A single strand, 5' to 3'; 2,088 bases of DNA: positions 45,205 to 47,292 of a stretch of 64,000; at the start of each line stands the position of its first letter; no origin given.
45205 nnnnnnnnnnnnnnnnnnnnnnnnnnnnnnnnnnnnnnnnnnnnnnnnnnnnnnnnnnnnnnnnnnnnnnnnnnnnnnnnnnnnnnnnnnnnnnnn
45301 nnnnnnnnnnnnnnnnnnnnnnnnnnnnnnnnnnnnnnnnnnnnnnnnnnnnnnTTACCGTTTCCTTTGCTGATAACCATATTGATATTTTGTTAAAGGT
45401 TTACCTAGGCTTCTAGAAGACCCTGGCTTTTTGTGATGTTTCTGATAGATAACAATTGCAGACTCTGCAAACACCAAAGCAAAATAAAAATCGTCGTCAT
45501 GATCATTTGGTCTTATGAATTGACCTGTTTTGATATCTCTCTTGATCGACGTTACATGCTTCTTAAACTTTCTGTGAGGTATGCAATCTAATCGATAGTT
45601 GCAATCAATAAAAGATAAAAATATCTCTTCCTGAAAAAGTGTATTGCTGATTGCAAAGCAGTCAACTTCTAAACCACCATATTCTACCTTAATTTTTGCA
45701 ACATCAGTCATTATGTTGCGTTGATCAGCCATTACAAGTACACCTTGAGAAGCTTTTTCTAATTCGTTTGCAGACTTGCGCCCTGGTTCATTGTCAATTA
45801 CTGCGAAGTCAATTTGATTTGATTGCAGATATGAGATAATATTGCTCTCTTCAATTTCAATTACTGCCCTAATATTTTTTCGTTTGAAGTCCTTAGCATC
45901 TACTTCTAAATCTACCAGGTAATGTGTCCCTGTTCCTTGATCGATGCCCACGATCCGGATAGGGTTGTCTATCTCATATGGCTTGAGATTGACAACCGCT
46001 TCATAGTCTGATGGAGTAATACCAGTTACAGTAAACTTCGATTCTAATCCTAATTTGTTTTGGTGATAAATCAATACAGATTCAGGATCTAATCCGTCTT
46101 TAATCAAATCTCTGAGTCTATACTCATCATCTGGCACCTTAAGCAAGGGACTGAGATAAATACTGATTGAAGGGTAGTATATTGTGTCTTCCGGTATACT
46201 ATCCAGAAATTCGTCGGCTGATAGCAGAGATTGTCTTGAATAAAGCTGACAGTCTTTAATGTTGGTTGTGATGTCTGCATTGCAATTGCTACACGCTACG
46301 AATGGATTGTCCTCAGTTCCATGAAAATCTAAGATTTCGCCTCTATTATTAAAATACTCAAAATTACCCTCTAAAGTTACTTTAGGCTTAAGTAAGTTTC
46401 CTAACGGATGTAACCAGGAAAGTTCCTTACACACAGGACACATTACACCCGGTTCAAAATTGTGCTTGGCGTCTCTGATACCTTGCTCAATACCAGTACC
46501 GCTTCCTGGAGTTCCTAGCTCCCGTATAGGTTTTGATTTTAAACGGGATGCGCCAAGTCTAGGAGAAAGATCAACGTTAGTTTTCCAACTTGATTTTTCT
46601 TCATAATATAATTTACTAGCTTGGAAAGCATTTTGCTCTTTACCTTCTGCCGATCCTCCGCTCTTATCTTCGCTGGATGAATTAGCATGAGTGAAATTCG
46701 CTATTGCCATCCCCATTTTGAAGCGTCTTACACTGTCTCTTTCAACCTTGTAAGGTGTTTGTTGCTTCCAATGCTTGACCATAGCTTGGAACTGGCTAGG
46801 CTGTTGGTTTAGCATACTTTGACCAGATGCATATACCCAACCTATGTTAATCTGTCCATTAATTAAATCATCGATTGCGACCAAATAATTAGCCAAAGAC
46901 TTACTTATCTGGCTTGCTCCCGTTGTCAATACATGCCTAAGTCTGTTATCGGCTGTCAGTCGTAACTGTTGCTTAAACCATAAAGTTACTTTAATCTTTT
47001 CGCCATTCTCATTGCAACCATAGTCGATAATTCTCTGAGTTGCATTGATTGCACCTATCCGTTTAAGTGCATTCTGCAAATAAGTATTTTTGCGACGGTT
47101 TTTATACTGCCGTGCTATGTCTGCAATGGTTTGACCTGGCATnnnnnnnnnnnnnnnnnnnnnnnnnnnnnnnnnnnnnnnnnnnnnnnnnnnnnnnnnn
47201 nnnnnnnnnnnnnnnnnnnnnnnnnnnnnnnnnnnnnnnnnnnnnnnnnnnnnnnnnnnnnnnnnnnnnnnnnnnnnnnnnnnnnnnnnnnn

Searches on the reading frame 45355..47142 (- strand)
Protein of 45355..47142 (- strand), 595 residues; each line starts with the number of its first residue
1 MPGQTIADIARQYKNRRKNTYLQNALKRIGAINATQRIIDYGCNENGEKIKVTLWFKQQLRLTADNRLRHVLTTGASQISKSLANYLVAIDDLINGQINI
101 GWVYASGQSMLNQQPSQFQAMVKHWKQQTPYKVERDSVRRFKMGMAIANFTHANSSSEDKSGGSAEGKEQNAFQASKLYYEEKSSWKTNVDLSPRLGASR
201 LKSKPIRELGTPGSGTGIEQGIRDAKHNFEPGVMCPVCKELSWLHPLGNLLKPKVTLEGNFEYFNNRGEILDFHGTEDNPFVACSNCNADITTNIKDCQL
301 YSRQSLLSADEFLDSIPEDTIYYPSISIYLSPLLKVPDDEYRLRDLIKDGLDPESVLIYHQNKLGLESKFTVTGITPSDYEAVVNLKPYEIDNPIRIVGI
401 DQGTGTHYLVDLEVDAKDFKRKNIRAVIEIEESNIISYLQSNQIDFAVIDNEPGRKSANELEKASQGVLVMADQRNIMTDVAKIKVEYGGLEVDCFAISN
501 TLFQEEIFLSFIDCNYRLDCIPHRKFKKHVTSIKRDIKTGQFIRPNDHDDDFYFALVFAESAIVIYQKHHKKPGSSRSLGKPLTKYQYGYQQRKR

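Call 12: search_dna_similar(query=window:45355-47142:-, collection=phages, mode=protein, max_rows=20)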
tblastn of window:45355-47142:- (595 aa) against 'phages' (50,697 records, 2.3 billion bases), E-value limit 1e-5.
No match.

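Call 13: search_protein_families(library=pfam, proteins=[window:45355-47142:-], max_evalue=0.01)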
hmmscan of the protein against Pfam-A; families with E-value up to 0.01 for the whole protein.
window:45355-47142:- (595 aa): 0 families

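Call 21: search_protein_families(library=phrogs, proteins=[window:45355-47142:-])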
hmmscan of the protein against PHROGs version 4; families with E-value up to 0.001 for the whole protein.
window:45355-47142:- (595 aa): 0 families
